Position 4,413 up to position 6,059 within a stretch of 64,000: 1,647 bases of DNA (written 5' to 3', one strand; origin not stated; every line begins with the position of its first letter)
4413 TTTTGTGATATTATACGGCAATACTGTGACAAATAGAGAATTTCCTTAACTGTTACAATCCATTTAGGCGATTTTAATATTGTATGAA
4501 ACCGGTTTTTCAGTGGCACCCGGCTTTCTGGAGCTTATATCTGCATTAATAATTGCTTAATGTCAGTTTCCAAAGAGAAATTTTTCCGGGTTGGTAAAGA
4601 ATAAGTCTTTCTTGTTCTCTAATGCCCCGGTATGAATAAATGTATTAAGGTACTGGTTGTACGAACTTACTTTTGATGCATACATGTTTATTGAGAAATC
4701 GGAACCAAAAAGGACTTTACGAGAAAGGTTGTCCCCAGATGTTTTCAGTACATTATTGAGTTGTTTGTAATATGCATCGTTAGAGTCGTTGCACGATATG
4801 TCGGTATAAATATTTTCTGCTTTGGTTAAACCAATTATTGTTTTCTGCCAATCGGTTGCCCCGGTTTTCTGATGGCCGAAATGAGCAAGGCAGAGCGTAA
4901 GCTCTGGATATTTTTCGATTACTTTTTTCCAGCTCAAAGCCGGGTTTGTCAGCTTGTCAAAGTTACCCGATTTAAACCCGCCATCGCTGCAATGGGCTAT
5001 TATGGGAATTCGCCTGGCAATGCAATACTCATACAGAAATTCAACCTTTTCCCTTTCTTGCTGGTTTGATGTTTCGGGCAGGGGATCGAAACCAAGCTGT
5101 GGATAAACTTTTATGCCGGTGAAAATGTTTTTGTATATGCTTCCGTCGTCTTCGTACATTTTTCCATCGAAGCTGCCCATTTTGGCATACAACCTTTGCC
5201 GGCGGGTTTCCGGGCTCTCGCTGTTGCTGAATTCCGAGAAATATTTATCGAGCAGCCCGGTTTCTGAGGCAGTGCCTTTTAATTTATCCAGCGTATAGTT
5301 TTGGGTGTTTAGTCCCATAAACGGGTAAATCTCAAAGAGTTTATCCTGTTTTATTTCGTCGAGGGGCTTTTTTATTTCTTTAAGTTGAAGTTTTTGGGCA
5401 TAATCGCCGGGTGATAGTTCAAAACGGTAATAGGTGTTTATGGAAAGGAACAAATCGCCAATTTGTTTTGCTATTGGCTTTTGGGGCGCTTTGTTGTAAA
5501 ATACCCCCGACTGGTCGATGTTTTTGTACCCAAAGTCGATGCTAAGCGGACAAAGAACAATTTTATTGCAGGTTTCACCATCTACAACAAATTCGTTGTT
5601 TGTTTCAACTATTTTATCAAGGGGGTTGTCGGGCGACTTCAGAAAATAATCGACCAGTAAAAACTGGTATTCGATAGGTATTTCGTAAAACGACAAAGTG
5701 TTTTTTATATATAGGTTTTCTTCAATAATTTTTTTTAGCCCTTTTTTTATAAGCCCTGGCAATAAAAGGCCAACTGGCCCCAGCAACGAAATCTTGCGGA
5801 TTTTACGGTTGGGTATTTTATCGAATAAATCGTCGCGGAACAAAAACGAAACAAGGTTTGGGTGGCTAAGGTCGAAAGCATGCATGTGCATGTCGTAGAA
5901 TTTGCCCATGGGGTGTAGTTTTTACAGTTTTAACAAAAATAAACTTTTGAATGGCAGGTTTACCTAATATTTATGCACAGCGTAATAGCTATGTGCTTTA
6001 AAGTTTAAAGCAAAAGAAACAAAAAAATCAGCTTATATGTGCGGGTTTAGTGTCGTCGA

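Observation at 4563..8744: Five-gene envelope module around a signal-less M15 wall peptidase: lysis-cassette-like or effector/immunity-like, with no phage or secretion-system context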

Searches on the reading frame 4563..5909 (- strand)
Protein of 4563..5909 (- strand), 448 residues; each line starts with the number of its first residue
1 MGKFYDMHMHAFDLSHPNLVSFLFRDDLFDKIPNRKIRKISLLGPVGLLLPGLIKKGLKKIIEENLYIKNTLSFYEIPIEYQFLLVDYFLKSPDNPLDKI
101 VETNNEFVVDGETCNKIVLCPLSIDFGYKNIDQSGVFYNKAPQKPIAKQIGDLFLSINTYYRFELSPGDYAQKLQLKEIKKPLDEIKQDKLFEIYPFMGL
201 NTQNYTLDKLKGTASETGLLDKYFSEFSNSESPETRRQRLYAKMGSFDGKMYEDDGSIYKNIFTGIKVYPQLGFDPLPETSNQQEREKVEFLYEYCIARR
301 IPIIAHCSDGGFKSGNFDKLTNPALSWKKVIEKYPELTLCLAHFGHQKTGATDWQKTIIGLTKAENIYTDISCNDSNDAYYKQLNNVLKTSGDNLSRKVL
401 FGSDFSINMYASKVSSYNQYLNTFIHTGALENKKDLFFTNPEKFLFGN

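Call 3: search_protein_families(library=pfam, proteins=[window:4563-5909:-], max_evalue=1)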
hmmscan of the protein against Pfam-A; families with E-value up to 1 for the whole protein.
window:4563-5909:- (448 aa): 1 family
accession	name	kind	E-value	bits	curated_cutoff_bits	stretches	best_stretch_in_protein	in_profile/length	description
PF04909.20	Amidohydro_2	-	2.7e-12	47.5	26.4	1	263-445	107-287/289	Amidohydrolase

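Call 4: search_protein_families(library=padloc, proteins=[window:4563-5909:-], max_evalue=1)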
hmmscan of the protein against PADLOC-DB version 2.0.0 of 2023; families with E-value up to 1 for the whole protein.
window:4563-5909:- (448 aa): 0 families

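Call 5: search_protein_families(library=ncbifam, proteins=[window:4563-5909:-], max_evalue=1)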
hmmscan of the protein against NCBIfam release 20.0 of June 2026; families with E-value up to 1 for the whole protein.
window:4563-5909:- (448 aa): 0 families

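Call 6: search_protein_families(library=phrogs, proteins=[window:4563-5909:-], max_evalue=1)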
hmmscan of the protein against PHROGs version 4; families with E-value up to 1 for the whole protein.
window:4563-5909:- (448 aa): 0 families

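Call 49: search_solved_structures(query=window:4563-5909:-, max_evalue=1, show_alignments=1)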
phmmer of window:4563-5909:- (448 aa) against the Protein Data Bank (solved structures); distinct sequences matched with E-value up to 1: 1.
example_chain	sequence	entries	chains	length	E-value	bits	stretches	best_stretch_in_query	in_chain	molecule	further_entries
2qep_A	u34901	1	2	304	0.44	12.7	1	297-353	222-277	Receptor-type tyrosine-protein phosphatase N2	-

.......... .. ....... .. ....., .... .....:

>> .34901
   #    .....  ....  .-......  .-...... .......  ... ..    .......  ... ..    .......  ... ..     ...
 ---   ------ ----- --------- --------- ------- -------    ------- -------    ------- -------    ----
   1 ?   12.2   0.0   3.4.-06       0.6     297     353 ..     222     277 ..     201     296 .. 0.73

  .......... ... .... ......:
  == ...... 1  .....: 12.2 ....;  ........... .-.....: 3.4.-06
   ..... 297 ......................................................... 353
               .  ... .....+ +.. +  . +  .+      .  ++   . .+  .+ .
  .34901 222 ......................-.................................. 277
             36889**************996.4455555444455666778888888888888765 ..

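Call 60: find_homologous_proteins(query=window:4563-5909:-)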
Query window:4563-5909:- (448 aa): 656 proteins with E <= 0.001 among 5617 candidates; the best 120 are listed.
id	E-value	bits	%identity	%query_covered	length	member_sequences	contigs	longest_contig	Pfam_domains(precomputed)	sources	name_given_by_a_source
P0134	0.0e+0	1027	100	100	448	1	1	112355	PF04909.21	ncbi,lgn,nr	ncbi:MAG: amidohydrolase family protein [Bacteroidales bacterium]|nr:amidohydrolase family protein [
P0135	1.4e-187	642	64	100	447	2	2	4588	PF04909.21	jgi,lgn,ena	-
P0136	1.8e-186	639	65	100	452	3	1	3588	PF04909.21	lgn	-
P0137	9.2e-171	587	60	100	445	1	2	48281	PF04909.21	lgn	-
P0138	3.0e-169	582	59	100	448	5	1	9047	PF04909.21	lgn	-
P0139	2.1e-168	579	58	100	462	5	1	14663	PF04909.21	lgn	-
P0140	5.1e-151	522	54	98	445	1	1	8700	PF04909.21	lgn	-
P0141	2.2e-147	510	52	100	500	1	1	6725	PF04909.21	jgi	jgi:hypothetical protein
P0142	2.0e-137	477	52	99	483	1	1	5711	PF04909.21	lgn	-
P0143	4.3e-134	466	51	100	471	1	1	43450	PF04909.21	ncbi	-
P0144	1.1e-132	461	49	96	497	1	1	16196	PF04909.21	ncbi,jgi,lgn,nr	ncbi:MAG: amidohydrolase [Culturomica sp.]|jgi:hypothetical protein|nr:amidohydrolase [Culturomica s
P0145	2.1e-128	447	48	100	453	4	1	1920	PF04909.21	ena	-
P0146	1.3e-127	445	50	100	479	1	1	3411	PF04909.21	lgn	-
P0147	7.1e-127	442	47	100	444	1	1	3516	PF04909.21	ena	-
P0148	8.5e-124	432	48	100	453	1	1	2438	PF04909.21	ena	-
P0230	1.2e-91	326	43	99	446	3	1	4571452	PF04909.21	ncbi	-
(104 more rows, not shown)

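Call 61: find_encoding_contigs(protein=P0137, flank=7000, max_places=1)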
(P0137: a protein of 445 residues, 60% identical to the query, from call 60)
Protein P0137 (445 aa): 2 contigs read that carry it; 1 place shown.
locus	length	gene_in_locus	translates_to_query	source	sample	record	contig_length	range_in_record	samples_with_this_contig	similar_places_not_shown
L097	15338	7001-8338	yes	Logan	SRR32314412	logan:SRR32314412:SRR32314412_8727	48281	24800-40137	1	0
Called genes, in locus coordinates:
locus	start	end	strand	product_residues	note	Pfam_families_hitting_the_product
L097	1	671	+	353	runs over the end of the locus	PF05990:DUF900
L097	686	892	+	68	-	-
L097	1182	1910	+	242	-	PF19775:DUF6261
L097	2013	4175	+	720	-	PF13431:TPR_17 (faint), PF00515:TPR_1 (weak), PF07719:TPR_2 (weak), PF13181:TPR_8 (weak), PF13424:TPR_12 (weak), PF13432:TPR_16, PF13414:TPR_11, PF14559:TPR_19 (weak), +11 more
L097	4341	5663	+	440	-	PF00128:Alpha-amylase, PF09154:Alpha-amy_C_pro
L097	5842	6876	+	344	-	-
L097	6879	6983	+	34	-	-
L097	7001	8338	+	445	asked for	PF04909:Amidohydro_2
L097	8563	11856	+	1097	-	PF22544:HYDIN_VesB_CFA65-like_Ig (faint), PF22073:Cep192_D4 (faint), PF15780:ASH (weak), PF00092:VWA, PF13519:VWA_2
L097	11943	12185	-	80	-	PF13443:HTH_26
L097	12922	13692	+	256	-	PF00149:Metallophos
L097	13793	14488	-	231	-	PF20334:DUF6629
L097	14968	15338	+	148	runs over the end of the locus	-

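Call 62: find_encoding_contigs(protein=P0143, flank=7000, max_places=1)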
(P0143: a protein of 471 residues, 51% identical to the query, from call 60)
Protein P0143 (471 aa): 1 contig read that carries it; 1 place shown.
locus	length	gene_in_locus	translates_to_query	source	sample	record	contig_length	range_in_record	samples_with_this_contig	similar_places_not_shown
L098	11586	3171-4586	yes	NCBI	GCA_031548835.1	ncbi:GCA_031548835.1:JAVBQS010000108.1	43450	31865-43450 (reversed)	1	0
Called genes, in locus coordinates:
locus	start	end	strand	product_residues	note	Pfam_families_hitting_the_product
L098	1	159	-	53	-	?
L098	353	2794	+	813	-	PF00133:tRNA-synt_1, PF09334:tRNA-synt_1g, PF01406:tRNA-synt_1e (faint), PF13603:tRNA-synt_1_2, PF00133:tRNA-synt_1, PF08264:Anticodon_1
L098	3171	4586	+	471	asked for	PF04909:Amidohydro_2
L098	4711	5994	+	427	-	PF00557:Peptidase_M24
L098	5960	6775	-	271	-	-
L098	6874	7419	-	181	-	PF14385:DUF4416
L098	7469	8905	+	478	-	PF27395:TP_0584_C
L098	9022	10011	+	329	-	PF00248:Aldo_ket_red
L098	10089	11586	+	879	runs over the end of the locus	PF04773:FecR, PF08308:PEGA (faint), PF13620:CarboxypepD_reg (faint), PF13570:Beta-prop_ACSF4 (faint), PF13360:PQQ_2 (weak)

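Call 63: find_encoding_contigs(protein=P0230, flank=7000, max_places=1)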
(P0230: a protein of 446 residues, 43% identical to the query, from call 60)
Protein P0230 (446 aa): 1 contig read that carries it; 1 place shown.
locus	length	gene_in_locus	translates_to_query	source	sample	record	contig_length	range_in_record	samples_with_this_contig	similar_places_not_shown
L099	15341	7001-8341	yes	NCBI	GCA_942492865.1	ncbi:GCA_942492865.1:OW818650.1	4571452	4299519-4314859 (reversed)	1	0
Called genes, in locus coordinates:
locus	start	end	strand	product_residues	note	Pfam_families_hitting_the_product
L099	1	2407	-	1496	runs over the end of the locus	-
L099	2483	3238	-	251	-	PF00121:TIM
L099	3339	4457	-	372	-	PF07291:MauE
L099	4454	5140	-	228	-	PF02223:Thymidylate_kin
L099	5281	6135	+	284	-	PF00809:Pterin_bind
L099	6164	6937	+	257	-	PF19293:CdaA_N, PF02457:DAC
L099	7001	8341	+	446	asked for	PF04909:Amidohydro_2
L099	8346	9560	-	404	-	PF01011:PQQ (weak), PF13570:Beta-prop_ACSF4, PF13360:PQQ_2, PF25293:Beta-prop_EMC1_N (weak)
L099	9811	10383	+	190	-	PF04074:DUF386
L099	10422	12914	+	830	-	PF04023:FeoA, PF02421:FeoB_N, PF09439:SRPRB (faint), PF01926:MMR_HSR1, PF17910:FeoB_Cyto, PF07670:Gate, PF07664:FeoB_C, PF07670:Gate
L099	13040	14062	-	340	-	PF01180:DHO_dh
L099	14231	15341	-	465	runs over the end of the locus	PF00206:Lyase_1, PF10415:FumaraseC_C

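Call 75: find_encoding_contigs(protein=P0139, flank=9000, max_places=1)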
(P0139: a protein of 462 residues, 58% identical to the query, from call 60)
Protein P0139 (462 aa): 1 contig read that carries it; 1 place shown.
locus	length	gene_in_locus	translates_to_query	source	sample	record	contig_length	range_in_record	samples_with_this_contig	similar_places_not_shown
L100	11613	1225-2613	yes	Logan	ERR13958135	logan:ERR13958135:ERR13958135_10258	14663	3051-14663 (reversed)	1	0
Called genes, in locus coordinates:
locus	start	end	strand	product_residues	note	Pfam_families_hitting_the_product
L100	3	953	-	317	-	?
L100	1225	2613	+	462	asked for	PF04909:Amidohydro_2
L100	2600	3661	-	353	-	PF00710:Asparaginase, PF17763:Asparaginase_C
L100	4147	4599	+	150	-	PF06841:Phage_T4_gp19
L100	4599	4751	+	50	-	-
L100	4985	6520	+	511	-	PF00805:Pentapeptide (faint), PF23894:LD_SV2 (faint), PF13576:Pentapeptide_3 (faint), PF13599:Pentapeptide_4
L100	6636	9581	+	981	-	PF01565:FAD_binding_4, PF02913:FAD-oxidase_C, PF13183:Fer4_8 (weak), PF13534:Fer4_17 (weak)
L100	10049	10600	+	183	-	PF00027:cNMP_binding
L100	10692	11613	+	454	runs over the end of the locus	PF01554:MatE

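Call 81: predict_structure(alignment_id=A5)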
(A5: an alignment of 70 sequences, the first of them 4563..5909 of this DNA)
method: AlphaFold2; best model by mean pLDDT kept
length: 448 residues; sequences in the alignment: 70
mean_pLDDT: 91.2   pTM: 0.91
mean pLDDT of the five models: 91.2, 91.0, 90.0, 89.6, 88.9
residues with pLDDT >= 90: 335; 70-90: 72; 50-70: 41; < 50: 0
segments of 3 or more residues with pLDDT < 50: none
pLDDT, mean of each block of 10 residues (from residue 1): 95 76 63 64 64 82 90 93 97 95 96 98 83 75 75 97 96 95 98 97 95 96 96 96 94 90 97 94 97 98 96 86 97 98 95 98 98 92 98 97 89 92 96 97 96
secondary structure, 60 per line:
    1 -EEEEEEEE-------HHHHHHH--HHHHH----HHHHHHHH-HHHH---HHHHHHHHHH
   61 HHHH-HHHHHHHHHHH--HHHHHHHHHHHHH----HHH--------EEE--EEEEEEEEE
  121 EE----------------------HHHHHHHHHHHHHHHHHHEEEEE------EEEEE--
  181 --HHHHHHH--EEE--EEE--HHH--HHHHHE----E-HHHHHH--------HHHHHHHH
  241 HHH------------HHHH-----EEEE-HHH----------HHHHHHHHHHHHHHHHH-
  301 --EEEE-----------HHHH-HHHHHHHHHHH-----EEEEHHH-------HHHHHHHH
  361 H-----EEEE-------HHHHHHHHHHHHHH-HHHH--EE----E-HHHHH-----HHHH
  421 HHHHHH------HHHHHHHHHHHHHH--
elements in order: E2-9 H17-23 H26-30 H35-42 H44-47 H51-64 H66-76 H79-91 E107-109 E112-122 H145-162 E163-167 E174-178 H183-189 E192-194 E197-199 H207-211 H219-224 H233-243 H256-259 E265-268 H283-299 E303-306 H318-321 H323-333 E339-342 H353-361 E367-370 H378-391 H393-396 H407-411 H417-426 H433-446

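Call 84: fold_search(model_id=the predicted structure, library=pdb)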
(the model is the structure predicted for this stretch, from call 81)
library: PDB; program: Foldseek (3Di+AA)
matches with E <= 10: 998; with E <= 0.001: 6
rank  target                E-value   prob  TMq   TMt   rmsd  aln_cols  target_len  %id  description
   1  2qpx                  9.3e-05  1.00  0.33  0.38  13.5       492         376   13  Crystal structure of putative metal-dependent hydrolase (YP_805737.1) from Lactobacillus casei ATCC 334 at 1.40 A resolu (released 2007-08-07)
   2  6uvz_A                1.2e-04  1.00  0.27  0.44   4.7       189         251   17  Amidohydrolase 2 from Bifidobacterium longum subsp. infantis (released 2020-02-26)
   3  6uvz_E                1.4e-04  1.00  0.27  0.46   5.3       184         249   17  Amidohydrolase 2 from Bifidobacterium longum subsp. infantis (released 2020-02-26)
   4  6uvz_D                1.6e-04  1.00  0.26  0.44   5.4       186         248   18  Amidohydrolase 2 from Bifidobacterium longum subsp. infantis (released 2020-02-26)
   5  6uvz_B                2.1e-04  1.00  0.26  0.43   5.2       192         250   17  Amidohydrolase 2 from Bifidobacterium longum subsp. infantis (released 2020-02-26)
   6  6l0a_C                2.4e-04  1.00  0.28  0.33   9.5       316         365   12  Crystal structure of dihydroorotase in complex with malate at pH7 from Saccharomyces cerevisiae (released 2020-12-02)
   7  4ifk_B                1.2e-03  1.00  0.37  0.47   6.4       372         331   14  Arginines 51 and 239* from a Neighboring Subunit are Essential for Catalysis in a Zinc-dependent Decarboxylase (released 2013-09-18)
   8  2qt3_A                1.4e-03  1.00  0.38  0.41   9.3       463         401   10  Crystal structure of N-Isopropylammelide isopropylaminohydrolase AtzC from Pseudomonas sp. strain ADP complexed with Z (released 2007-09-11)
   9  2ffi_A                1.5e-03  1.00  0.32  0.49   9.1       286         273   15  Crystal Structure of Putative 2-Pyrone-4,6-Dicarboxylic Acid Hydrolase from Pseudomonas putida, Northeast Structural G (released 2005-12-27)
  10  4di8_A                6.2e-03  1.00  0.27  0.39   8.5       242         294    8  CRYSTAL STRUCTURE OF THE D248A mutant of 2-PYRONE-4,6-DICARBOXYLIC ACID HYDROLASE FROM SPHINGOMONAS PAUCIMOBILIS compl (released 2012-10-03)
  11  4di9                  6.9e-03  0.99  0.26  0.37   8.4       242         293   10  CRYSTAL STRUCTURE OF THE D248A mutant of 2-PYRONE-4,6-DICARBOXYLIC ACID HYDROLASE FROM SPHINGOMONAS PAUCIMOBILIS complex (released 2012-10-03)
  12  4cqc_A                7.8e-03  0.97  0.35  0.39  11.0       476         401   10  The reaction mechanism of the N-isopropylammelide isopropylaminohydrolase AtzC: insights from structural and mutagenes (released 2015-03-04)
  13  4cqc_B                8.7e-03  0.96  0.35  0.38  10.4       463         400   10  The reaction mechanism of the N-isopropylammelide isopropylaminohydrolase AtzC: insights from structural and mutagenes (released 2015-03-04)
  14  4d8l                  1.0e-02  0.99  0.25  0.35   5.8       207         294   12  Crystal structure of the 2-pyrone-4,6-dicarboxylic acid hydrolase from sphingomonas paucimobilis (released 2012-01-25)
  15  5w3w_B                1.0e-02  0.98  0.31  0.43   8.1       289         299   11  Crystal structure of SsoPox AsD6 mutant (V27A-Y97W-L228M-W263M) - open form (released 2018-01-10)
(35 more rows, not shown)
